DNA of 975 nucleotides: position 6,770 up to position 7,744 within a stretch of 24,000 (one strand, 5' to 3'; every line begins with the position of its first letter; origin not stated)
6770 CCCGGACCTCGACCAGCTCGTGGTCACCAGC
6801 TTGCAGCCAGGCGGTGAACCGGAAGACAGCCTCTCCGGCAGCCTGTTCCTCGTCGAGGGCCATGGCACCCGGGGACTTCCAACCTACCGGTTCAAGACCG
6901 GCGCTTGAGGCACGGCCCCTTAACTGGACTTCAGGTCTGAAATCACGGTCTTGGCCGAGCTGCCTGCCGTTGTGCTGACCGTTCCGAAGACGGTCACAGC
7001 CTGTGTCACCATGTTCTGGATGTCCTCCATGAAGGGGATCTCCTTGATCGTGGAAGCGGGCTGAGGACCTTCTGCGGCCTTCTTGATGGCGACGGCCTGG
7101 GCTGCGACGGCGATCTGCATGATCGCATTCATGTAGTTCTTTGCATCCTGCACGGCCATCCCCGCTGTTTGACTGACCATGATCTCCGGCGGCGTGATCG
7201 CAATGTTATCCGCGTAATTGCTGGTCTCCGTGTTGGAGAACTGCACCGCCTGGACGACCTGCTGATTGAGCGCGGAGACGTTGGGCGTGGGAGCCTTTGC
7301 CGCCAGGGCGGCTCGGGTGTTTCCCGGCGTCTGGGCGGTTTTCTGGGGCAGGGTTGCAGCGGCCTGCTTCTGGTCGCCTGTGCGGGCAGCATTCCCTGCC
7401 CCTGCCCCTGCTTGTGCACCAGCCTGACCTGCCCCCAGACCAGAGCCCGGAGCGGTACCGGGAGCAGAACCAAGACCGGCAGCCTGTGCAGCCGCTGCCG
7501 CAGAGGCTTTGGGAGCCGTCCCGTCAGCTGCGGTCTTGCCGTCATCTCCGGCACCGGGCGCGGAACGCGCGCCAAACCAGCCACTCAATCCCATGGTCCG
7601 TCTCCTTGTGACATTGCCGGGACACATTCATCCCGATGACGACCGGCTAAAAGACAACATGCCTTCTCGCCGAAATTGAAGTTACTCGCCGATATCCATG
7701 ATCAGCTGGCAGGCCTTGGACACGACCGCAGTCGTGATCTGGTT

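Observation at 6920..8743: ECF sigma factor directly upstream of a two-gene R-body (Reb) cassette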

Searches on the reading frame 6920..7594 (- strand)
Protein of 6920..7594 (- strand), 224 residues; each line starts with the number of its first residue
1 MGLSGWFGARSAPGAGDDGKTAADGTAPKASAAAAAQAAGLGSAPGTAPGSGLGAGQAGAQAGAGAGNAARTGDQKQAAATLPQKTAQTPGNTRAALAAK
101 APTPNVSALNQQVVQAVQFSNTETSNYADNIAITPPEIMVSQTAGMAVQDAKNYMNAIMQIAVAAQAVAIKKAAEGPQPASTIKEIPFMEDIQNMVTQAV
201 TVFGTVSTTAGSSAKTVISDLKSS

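Call 3: search_protein_families(library=pfam, proteins=[window:6920-7594:-], max_evalue=0.1)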
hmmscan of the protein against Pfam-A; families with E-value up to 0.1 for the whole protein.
window:6920-7594:- (224 aa): 0 families

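Call 11: find_homologous_proteins(query=window:6920-7594:-)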
Query window:6920-7594:- (224 aa): 63 proteins with E <= 0.001 among 8000 candidates.
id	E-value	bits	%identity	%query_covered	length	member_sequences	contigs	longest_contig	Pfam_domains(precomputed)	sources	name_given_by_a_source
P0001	1.4e-127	441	100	100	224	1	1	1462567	-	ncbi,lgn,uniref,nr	ncbi:hypothetical protein [Roseibium suaedae]|uniref:Uncharacterized protein n=1 Tax=Roseibium suaed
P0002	1.5e-121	422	96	100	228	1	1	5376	-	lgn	-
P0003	1.0e-94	334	82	100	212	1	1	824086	-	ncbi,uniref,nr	ncbi:hypothetical protein [Roseibium litorale]|uniref:Killing trait domain-containing protein n=1 Ta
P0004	2.1e-63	232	62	99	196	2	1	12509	-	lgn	-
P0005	1.2e-49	187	72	60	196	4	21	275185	-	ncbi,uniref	ncbi:MAG: hypothetical protein ABJO97_03700 [Roseibium sp.]|uniref:hypothetical protein n=1 Tax=Pseu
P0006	1.8e-49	187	55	100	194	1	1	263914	-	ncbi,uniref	ncbi:hypothetical protein [Roseibium algae]|uniref:Uncharacterized protein n=1 Tax=Roseibium algae T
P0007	7.4e-49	185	76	53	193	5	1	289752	-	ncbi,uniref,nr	ncbi:hypothetical protein [uncultured Roseibium sp.]|uniref:hypothetical protein n=1 Tax=uncultured 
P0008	5.7e-48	182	50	100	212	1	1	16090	-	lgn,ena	-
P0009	2.0e-45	173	50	100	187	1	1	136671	-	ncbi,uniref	ncbi:hypothetical protein [Roseibium sp.]|uniref:hypothetical protein n=1 Tax=Roseibium sp. TaxID=19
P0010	4.3e-45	172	74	54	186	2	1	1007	-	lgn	-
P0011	5.1e-42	162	72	54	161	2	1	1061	-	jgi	-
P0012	6.6e-42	162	58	72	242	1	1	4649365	-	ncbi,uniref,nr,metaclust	ncbi:hypothetical protein [Polymorphum gilvum]|uniref:Uncharacterized protein n=1 Tax=Polymorphum gi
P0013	2.3e-41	160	65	61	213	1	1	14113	-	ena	-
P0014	4.7e-41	159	68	56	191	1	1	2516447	-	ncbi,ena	-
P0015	5.4e-40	156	72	52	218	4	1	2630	-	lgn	-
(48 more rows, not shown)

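Call 17: search_protein_families(library=pfam, alignment_id=A1, max_evalue=10)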
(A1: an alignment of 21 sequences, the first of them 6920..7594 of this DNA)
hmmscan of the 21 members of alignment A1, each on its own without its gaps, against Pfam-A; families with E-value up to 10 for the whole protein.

A. member 1, window:6920-7594:- (224 aa): 0 families

B. families by the number of members that match (of 21 scanned): 6 families
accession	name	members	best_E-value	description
PF24336.1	DUF7504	1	0.021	Family of unknown function (DUF7504)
PF19316.4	PIGO_PIGG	1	0.05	GPI ethanolamine phosphate transferase membrane region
PF23789.1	Pre_tape_measure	1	0.19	Pre-tape measure protein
PF14159.11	CAAD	1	0.22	CAAD domains of cyanobacterial aminoacyl-tRNA synthetase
PF23159.1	WH_Rok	1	0.26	Repressor Rok winged helix domain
PF12235.13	FXMRP1_C_core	1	3.4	Fragile X-related 1 protein core C terminal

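Call 71: search_protein_families(library=ncbifam, proteins=[window:6920-7594:-], max_evalue=0.01)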
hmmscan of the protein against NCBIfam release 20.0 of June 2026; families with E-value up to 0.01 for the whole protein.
window:6920-7594:- (224 aa): 0 families

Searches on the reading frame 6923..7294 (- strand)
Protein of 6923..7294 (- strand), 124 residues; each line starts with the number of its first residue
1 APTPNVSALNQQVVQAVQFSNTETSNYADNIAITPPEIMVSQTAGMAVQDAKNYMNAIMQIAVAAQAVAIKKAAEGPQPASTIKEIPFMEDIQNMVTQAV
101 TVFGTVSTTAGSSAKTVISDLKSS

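Call 25: find_related_loci(query=A2, collection=genome_contigs, flank=6000)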
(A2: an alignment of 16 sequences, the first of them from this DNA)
Query A2 (124 aa) in genome_contigs; peptide patterns used: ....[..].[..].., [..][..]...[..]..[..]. (x = any residue, [..] = any of these).
116 stretches matched a pattern; 83 encode a relative of the query (tblastn E <= 1e-3); the best 80 are kept; 80 distinct loci.
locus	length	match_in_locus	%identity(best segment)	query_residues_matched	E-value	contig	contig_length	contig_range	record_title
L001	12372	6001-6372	96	1-124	5e-75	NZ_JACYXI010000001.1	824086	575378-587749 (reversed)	Roseibium litorale strain 4C16A NODE_1_length_824184_cov_47.101110, whole genome shotgun sequence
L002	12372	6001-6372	76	1-124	1e-51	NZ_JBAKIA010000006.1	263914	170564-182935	Roseibium algae strain H3510 Scaffold5_1, whole genome shotgun sequence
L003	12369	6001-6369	76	1-123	2e-51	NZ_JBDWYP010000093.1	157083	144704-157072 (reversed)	MAG: Roseibium sp. isolate CI.26.F.C1_514_71 CI_26_F_C1_514_71_000000000093, whole genome shotgun sequence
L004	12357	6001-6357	69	4-124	8e-49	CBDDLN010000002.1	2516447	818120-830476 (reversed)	MAG: Roseibium sp. isolate e601d64a-123f-4ebf-ba1a-2a99af6a61d9 genome assembly, contig: contig_2, whole genome shotgun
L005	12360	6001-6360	76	5-124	4e-49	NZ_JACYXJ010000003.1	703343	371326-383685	Roseibium polysiphoniae strain KACC 19711 NODE_3_length_703343_cov_54.482680, whole genome shotgun sequence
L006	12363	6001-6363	74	4-124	6e-48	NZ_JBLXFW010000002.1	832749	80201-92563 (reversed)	MAG: Roseibium sp. isolate ET04-01 T04maxbin_out.001_metabat.1RE.5K@2, whole genome shotgun sequence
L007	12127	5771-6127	64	4-124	3e-45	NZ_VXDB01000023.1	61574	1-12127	Roseibium sediminis strain KCTC 52373 NODE_23_length_61574_cov_147.094_ID_3069, whole genome shotgun sequence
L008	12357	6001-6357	64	3-123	2e-45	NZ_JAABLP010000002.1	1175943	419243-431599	Pannonibacter tanglangensis strain XCT-34 XCT34_ctg002, whole genome shotgun sequence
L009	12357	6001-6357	70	4-124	5e-42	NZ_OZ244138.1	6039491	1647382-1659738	MAG: Roseibium sp. isolate 0362df45-af4a-42fd-816a-13a51ea0af63 chromosome 1, complete sequence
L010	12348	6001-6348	62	4-121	3e-42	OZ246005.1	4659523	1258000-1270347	MAG: Roseibium sp. isolate 571153a5-cff4-44d7-992a-ac6b2d4dc168 genome assembly, chromosome: 1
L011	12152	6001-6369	69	1-124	2e-40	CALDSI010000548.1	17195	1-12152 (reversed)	MAG TPA_asm: uncultured Labrenzia sp. isolate SRR3401482_bin.53_CONCOCT_v1.1_MAG genome assembly, contig: ERZ1740067.133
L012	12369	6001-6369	70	1-124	2e-40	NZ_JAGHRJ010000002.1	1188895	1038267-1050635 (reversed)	Labrenzia sp. R4_2 NODE_2_length_1188895_cov_39.081788, whole genome shotgun sequence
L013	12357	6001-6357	69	4-124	2e-40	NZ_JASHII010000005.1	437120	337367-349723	Roseibium sp. MMSF_3247 NODE_5_length_437120_cov_32.230865, whole genome shotgun sequence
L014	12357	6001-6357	60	4-124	5e-40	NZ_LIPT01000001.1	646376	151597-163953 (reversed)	Pannonibacter indicus strain DSM 23407 DSM_23407_01, whole genome shotgun sequence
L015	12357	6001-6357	60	4-124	6e-40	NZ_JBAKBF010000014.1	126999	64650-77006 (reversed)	Pannonibacter anstelovis strain Pt1 NODE_14_length_126999_cov_25.364389, whole genome shotgun sequence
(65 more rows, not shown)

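Call 31: search_protein_representatives(alignment_id=A2)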
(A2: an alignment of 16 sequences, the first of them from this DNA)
Query: 16 sequences, 122 profile positions. Proteins with E-value up to 0.001 (for the whole library): 102; up to 1e-10: 45; up to 1e-30: 22. The best 102 are listed.
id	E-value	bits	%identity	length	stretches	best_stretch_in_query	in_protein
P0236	4.7e-58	210.7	-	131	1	2-121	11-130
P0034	9.3e-55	200.1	-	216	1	3-121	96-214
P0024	1.5e-54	199.4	-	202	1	2-121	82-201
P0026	3.4e-54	198.3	-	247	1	3-121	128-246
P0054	4.7e-54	197.8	-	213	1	4-121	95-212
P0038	6.1e-54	197.5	-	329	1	4-121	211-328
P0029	8.5e-54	197.0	-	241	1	2-121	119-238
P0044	2.9e-52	192.0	-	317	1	2-121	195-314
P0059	1.6e-49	183.2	-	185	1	2-120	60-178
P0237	1.2e-48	180.4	-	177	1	4-120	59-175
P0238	6.3e-48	178.0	-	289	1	2-121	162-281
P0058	9.6e-48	177.5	-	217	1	2-121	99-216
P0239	2.5e-44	166.4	-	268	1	2-116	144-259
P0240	2.8e-41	156.6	-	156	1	2-121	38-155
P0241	3.4e-38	146.6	-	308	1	2-121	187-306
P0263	2.0e-12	63.4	-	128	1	6-113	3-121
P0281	8.1e-10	55.0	-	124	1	5-113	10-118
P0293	2.6e-07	46.9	-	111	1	5-103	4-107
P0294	3.3e-07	46.6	-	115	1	4-110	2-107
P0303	3.4e-06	43.3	-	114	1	6-110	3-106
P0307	8.7e-06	42.0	-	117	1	6-108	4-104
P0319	2.0e-04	37.6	-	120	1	7-107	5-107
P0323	3.9e-04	36.6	-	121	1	8-110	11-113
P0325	4.5e-04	36.5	-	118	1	4-113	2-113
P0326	5.3e-04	36.2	-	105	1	39-111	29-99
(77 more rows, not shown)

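Call 33: search_protein_families(library=pfam, proteins=[P0293, P0294, P0303, P0307, P0319, P0323, P0325, P0326, P0281, P0263], max_evalue=0.01)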
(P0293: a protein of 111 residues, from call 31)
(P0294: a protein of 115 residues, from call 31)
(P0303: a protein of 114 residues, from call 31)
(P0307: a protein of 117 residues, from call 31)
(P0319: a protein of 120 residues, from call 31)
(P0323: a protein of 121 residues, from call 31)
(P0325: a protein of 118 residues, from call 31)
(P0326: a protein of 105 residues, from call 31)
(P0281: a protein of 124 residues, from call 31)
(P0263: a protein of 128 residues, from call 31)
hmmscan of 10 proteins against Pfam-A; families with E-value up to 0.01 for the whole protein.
P0293 (111 aa): 0 families

P0294 (115 aa): 0 families

P0303 (114 aa): 1 family
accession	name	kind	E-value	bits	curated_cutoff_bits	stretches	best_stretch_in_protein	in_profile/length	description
PF11747.13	RebB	-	0.0041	17.6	24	1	10-72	1-63/68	Killing trait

P0307 (117 aa): 0 families

P0319 (120 aa): 1 family
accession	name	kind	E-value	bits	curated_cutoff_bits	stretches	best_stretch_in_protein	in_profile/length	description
PF17427.7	Phi29_Phage_SSB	-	0.01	16.5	25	0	19-55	58-94/123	Phage Single-stranded DNA-binding protein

P0323 (121 aa): 1 family
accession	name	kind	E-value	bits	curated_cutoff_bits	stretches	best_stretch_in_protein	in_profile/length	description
PF11747.13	RebB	-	9.8e-05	22.8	24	1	16-72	1-59/68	Killing trait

P0325 (118 aa): 0 families

P0326 (105 aa): 0 families

P0281 (124 aa): 2 families
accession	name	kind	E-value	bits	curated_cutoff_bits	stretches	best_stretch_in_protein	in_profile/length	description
PF11747.13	RebB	-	2.7e-06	27.8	24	1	18-80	1-63/68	Killing trait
PF23717.1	DUF7159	-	0.0064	16.6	27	1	19-75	145-200/206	Family of unknown function (DUF7159)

P0263 (128 aa): 0 families

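Call 40: search_protein_families(library=pfam, proteins=[L002:7177-7785:+, L002:8523-8828:+, L009:7313-8065:+, L009:8718-9200:+], max_evalue=0.01)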
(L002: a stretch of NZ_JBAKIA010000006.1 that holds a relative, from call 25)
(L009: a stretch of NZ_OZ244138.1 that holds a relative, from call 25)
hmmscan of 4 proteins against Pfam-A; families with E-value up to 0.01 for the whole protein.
L002:7177-7785:+ (202 aa): 0 families

L002:8523-8828:+ (101 aa): 1 family
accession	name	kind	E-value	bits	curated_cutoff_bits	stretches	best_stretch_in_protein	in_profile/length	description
PF11747.13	RebB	-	1.6e-10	41.3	24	1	14-64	8-58/68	Killing trait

L009:7313-8065:+ (250 aa): 0 families

L009:8718-9200:+ (160 aa): 1 family
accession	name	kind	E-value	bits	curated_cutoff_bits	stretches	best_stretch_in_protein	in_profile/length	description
PF11747.13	RebB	-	6.4e-10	39.4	24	1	75-131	8-64/68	Killing trait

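Call 55: predict_structure(alignment_id=A2)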
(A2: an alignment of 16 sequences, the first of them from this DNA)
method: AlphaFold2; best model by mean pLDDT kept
length: 124 residues; sequences in the alignment: 16
mean_pLDDT: 57.0   pTM: 0.35
mean pLDDT of the five models: 57.0, 51.4, 48.0, 47.2, 43.6
residues with pLDDT >= 90: 0; 70-90: 1; 50-70: 103; < 50: 20
segments of 3 or more residues with pLDDT < 50: 1-4, 15-17, 79-86
pLDDT, mean of each block of 10 residues (from residue 1): 51 51 53 56 62 63 60 53 51 62 65 60 53
secondary structure, 60 per line:
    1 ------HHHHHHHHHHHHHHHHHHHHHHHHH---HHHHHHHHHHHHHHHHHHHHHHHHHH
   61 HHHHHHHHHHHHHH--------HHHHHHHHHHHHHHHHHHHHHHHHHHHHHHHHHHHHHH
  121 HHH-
elements in order: H7-31 H35-74 H83-123
